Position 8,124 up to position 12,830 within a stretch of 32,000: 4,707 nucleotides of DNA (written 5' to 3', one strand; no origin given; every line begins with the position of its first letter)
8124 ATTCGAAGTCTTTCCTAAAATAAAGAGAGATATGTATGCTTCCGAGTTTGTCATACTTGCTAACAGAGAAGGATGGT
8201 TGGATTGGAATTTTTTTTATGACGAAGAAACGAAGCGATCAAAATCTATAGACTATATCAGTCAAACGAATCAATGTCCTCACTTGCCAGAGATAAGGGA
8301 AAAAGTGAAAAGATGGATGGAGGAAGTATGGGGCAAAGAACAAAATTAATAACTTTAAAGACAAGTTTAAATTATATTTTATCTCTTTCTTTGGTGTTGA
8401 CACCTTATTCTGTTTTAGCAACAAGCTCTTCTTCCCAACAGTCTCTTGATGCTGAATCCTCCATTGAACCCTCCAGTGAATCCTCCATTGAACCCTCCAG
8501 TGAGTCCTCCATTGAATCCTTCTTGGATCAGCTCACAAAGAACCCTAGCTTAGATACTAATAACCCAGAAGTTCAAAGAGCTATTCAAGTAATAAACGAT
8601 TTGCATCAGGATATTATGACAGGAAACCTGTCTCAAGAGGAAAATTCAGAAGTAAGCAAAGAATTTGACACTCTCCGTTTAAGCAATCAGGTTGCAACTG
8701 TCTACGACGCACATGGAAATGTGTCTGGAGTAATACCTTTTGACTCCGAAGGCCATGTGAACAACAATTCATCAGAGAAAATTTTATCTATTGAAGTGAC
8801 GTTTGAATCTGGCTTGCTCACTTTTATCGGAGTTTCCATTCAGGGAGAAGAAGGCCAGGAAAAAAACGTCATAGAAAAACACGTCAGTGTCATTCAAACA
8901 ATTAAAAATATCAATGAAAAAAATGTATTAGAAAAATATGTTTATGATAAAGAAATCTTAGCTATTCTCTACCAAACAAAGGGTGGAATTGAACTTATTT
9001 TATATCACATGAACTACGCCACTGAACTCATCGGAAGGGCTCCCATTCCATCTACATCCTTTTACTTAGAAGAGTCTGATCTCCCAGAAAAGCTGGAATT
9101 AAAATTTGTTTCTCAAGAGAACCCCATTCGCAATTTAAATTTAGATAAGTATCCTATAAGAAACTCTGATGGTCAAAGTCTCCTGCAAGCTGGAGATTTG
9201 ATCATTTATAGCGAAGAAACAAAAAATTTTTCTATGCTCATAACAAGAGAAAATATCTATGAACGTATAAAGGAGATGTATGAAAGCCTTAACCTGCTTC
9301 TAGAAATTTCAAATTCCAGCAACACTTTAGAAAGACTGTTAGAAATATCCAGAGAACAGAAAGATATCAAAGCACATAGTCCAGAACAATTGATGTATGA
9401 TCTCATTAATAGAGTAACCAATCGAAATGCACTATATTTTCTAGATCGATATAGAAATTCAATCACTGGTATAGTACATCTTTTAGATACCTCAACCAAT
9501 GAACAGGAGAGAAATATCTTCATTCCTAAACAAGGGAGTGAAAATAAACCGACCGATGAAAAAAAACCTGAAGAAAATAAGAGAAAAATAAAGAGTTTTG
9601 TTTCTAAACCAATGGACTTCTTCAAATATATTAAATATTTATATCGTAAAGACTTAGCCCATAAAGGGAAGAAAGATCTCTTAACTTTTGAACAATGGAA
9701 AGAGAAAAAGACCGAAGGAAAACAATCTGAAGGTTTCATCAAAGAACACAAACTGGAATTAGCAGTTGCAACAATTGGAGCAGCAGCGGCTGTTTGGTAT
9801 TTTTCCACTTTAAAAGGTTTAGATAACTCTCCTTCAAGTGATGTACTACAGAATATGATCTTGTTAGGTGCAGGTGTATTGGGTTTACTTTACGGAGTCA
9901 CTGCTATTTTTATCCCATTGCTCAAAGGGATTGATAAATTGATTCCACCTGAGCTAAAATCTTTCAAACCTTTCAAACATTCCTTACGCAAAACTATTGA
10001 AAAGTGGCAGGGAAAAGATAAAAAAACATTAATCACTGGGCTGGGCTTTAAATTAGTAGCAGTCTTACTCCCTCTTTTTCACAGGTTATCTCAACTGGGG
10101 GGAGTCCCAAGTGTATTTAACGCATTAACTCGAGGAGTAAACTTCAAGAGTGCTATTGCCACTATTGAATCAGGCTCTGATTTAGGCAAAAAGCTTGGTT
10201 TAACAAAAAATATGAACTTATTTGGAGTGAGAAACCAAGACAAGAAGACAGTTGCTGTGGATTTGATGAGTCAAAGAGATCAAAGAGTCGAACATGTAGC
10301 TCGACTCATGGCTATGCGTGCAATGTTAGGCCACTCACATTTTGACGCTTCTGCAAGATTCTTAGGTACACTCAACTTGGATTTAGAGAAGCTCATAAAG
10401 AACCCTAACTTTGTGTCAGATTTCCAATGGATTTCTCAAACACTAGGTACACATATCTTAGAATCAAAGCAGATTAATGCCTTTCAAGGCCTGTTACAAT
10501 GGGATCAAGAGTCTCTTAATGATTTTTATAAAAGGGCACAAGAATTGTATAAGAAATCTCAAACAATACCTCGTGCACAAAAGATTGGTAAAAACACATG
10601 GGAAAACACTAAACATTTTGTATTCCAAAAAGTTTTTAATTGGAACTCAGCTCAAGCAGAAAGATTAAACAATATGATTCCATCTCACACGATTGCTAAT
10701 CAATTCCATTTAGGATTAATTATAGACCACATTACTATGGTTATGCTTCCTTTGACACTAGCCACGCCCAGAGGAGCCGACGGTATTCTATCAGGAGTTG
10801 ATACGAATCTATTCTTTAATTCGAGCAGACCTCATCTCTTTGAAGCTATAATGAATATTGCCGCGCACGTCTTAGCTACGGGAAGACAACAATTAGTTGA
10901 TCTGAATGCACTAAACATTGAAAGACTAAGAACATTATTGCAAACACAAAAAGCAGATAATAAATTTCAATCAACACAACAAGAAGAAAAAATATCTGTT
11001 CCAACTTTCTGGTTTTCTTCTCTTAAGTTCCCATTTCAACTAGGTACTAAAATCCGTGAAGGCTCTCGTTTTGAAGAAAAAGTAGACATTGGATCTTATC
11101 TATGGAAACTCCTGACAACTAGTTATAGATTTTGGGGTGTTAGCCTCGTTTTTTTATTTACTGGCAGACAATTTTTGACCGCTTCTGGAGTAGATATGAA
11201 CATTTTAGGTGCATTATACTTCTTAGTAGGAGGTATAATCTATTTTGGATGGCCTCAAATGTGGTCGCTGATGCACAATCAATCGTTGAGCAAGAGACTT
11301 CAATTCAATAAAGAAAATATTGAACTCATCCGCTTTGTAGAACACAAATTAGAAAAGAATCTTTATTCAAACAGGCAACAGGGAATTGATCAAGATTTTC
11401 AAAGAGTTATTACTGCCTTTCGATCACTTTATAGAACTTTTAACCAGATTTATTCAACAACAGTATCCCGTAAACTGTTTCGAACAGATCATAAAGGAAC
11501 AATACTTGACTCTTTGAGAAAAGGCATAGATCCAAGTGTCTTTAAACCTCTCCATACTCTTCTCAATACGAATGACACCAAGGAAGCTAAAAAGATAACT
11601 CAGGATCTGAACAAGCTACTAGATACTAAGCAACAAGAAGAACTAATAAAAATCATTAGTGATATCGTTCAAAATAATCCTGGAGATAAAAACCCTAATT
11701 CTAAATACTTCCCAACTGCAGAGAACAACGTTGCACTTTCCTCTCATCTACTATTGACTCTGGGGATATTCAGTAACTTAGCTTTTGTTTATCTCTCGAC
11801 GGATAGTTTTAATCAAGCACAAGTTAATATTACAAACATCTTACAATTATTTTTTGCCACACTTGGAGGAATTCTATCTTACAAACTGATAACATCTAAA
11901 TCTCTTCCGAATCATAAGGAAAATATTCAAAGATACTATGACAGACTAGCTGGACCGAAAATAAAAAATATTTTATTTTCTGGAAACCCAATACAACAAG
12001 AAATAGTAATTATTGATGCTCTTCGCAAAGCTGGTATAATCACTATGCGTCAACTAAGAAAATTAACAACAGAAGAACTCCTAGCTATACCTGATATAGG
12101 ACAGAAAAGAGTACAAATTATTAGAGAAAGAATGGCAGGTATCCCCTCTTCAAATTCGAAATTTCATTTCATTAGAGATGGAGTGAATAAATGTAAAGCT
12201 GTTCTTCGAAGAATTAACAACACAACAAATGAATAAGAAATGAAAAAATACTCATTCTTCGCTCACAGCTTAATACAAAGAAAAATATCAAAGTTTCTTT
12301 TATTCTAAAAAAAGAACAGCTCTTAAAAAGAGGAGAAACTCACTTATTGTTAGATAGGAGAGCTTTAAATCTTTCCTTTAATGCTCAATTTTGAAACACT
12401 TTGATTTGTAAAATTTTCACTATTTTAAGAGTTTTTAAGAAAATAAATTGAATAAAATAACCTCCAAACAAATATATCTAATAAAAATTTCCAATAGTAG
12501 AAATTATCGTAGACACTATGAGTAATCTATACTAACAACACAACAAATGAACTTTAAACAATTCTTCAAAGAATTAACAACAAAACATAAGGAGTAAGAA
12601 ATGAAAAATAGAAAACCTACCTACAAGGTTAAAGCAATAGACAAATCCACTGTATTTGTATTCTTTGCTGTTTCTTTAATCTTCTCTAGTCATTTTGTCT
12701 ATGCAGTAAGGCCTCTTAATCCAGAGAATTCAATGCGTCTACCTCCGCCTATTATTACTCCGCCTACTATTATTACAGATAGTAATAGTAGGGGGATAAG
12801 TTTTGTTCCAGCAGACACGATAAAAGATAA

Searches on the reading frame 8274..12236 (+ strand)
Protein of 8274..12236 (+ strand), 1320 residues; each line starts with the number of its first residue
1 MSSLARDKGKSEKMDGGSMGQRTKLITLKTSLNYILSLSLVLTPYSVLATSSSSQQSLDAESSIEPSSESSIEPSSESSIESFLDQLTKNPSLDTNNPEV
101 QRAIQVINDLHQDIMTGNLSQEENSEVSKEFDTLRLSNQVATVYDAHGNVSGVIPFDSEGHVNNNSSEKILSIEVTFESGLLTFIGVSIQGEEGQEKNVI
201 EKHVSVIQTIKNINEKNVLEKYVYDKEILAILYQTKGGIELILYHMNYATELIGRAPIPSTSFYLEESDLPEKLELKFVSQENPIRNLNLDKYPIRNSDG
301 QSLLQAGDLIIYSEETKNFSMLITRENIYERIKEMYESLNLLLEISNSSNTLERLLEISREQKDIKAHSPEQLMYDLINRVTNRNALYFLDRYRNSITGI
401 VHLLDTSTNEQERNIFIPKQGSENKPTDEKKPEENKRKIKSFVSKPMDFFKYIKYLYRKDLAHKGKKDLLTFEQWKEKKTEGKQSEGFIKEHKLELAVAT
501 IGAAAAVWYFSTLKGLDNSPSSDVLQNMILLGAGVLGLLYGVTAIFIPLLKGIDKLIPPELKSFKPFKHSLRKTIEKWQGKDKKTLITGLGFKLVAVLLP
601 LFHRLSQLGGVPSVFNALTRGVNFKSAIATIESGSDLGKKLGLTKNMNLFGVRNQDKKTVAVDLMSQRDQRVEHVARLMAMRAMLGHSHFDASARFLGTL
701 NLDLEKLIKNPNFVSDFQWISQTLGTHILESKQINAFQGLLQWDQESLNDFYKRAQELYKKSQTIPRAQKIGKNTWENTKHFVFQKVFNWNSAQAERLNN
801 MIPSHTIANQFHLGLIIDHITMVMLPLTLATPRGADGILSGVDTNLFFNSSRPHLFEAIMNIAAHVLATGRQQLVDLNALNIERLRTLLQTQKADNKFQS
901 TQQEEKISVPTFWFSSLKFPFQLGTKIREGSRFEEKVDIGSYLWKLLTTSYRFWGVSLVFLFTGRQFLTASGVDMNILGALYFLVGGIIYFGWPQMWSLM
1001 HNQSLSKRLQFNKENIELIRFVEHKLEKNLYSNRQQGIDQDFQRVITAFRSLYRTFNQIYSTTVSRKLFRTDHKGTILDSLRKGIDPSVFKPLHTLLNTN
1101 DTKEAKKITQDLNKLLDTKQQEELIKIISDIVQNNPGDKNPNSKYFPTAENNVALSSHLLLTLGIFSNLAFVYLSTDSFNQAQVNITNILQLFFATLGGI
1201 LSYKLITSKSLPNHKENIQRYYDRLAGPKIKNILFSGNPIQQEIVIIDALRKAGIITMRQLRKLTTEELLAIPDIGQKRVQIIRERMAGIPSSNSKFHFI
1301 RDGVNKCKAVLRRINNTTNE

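Call 8: search_protein_families(library=pfam, proteins=[window:8274-12236:+], max_evalue=0.01)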
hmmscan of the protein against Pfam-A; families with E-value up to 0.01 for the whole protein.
window:8274-12236:+ (1320 aa): 2 families
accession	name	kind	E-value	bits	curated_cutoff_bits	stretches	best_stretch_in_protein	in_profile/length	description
PF03118.21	RNA_pol_A_CTD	-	0.00026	21.1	23.8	1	1248-1287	26-65/67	Bacterial RNA polymerase, alpha chain C terminal domain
PF14520.12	HHH_5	-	0.0028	18.5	27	1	1249-1283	17-51/57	Helix-hairpin-helix domain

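Call 18: find_homologous_proteins(query=window:8274-12236:+)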
Query window:8274-12236:+ (1320 aa): 4 proteins with E <= 0.001 among 8000 candidates.
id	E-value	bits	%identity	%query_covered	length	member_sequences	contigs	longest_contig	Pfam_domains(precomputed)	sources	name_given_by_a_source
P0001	0.0e+0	2902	100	99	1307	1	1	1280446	-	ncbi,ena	-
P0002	2.2e-265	902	40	97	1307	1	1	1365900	-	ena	-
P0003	2.4e-110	388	28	98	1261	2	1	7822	-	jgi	-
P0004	2.4e-102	362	29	96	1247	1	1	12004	PF03118.22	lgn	-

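Call 19: find_encoding_contigs(protein=P0001, flank=10000, max_places=3)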
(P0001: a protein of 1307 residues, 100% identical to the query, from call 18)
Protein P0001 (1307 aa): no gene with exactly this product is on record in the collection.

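Call 20: find_encoding_contigs(protein=P0002, flank=10000, max_places=3)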
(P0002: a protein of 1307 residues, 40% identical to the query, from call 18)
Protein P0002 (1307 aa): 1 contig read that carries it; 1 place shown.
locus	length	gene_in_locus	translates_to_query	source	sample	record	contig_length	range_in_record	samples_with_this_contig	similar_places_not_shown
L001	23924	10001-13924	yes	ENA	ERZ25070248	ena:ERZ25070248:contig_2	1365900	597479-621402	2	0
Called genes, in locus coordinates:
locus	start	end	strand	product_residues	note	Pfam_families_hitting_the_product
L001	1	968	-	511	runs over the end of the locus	PF02776:TPP_enzyme_N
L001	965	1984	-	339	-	PF00425:Chorismate_bind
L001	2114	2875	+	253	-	PF00793:DAHP_synth_1, PF03102:NeuB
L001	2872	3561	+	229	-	PF01209:Ubie_methyltran, PF13489:Methyltransf_23 (weak), PF13847:Methyltransf_31, PF08241:Methyltransf_11, PF08242:Methyltransf_12, PF13649:Methyltransf_25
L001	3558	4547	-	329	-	PF01264:Chorismate_synt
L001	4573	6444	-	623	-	PF01202:SKI, PF13173:AAA_14 (faint), PF08501:Shikimate_dh_N (weak)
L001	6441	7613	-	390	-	PF00275:EPSP_synthase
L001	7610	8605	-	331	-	PF01761:DHQ_synthase, PF24621:DHQS_C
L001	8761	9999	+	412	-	PF23598:LRR_14 (faint), PF13855:LRR_8 (weak), PF12799:LRR_4 (weak)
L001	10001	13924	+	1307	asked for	-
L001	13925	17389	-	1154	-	PF02463:SMC_N, PF13175:AAA_15 (weak), PF13476:AAA_23, PF02463:SMC_N, PF06470:SMC_hinge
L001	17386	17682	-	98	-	PF02896:PEP-utilizers_C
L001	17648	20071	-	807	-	PF01326:PPDK_N, PF00391:PEP-utilizers, PF02896:PEP-utilizers_C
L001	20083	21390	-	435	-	PF00587:tRNA-synt_2b, PF03129:HGTP_anticodon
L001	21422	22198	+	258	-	PF09140:MipZ (weak), PF10609:ParA, PF13614:AAA_31, PF01656:CbiA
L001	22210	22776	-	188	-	-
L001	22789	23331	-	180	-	-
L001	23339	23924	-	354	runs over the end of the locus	-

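Call 21: find_encoding_contigs(protein=P0003, flank=10000, max_places=3)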
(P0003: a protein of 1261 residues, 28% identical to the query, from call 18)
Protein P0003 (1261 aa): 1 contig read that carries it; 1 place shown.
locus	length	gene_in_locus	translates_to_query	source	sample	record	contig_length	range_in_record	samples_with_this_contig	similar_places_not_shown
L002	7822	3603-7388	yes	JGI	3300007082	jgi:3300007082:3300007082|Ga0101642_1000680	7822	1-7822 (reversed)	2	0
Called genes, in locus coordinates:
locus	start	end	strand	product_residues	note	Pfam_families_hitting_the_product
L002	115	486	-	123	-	PF00520:Ion_trans, PF07885:Ion_trans_2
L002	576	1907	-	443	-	-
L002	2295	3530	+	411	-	PF13855:LRR_8 (faint), PF23598:LRR_14 (weak), PF12799:LRR_4 (weak)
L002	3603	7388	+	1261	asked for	-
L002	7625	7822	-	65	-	?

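Call 22: find_encoding_contigs(protein=P0004, flank=10000, max_places=3)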
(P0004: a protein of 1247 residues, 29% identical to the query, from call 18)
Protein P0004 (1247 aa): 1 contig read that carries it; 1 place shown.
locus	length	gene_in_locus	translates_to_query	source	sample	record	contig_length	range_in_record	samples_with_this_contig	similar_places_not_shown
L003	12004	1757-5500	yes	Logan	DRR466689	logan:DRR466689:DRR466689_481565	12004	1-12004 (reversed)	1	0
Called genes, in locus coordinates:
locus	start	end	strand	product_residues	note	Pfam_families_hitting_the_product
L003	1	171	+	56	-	?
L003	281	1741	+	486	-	PF13855:LRR_8 (faint), PF23598:LRR_14 (weak), PF12799:LRR_4 (weak)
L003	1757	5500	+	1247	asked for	PF03118:RNA_pol_A_CTD (weak)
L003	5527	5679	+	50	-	-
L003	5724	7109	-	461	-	PF05140:ResB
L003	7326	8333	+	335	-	-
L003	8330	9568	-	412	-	PF03952:Enolase_N, PF00113:Enolase_C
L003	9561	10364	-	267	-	-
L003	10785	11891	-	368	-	PF00437:T2SSE, PF27713:UCP018868 (faint)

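Call 23: list_cluster_members(proteins=[P0001, P0002])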
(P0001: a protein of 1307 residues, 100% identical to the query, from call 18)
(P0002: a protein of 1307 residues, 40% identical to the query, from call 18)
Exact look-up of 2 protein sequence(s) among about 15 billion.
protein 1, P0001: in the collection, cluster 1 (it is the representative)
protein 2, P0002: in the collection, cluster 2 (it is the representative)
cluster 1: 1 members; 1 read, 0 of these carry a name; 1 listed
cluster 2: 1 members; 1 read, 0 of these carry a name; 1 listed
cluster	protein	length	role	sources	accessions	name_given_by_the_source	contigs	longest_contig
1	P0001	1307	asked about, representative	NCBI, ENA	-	-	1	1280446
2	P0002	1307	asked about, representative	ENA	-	-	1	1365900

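Call 29: find_related_loci(query=A2, collection=genome_contigs, flank=10000)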
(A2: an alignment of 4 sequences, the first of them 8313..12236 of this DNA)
Query A2 (1307 aa) in genome_contigs; peptide patterns used: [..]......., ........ (x = any residue, [..] = any of these).
48 stretches matched a pattern; 1 encode a relative of the query (tblastn E <= 1e-3); 1 distinct loci.
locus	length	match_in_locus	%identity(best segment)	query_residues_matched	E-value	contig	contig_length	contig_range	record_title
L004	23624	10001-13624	27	15-1202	2e-90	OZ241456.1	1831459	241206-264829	MAG: Bdellovibrionales bacterium isolate b7f951f6-ad55-4040-9540-f2673886bfab genome assembly, chromosome: 1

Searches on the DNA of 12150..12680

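Call 43: search_rna_families(source=window, start=12150, end=12680, threshold=evalue, max_evalue=10)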
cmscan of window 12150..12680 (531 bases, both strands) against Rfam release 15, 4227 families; matches with E-value up to 10: 3.
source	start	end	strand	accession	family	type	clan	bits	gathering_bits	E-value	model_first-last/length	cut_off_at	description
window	12603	12679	-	RF00336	snoJ26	Gene; snRNA; snoRNA; CD-box;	-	18.2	50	2.3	1-147/147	no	Small nucleolar RNA J26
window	12297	12328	+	RF01335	CRISPR-DR22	Gene; CRISPR;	-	14.4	50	3.2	1-36/36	no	CRISPR RNA direct repeat element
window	12271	12312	-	RF04356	Plastid-ndhA-ndhB-1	Intron;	CL00155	13.3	61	6.6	1-49/49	no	Plastid-ndhA-ndhB-1 group II-D5 intron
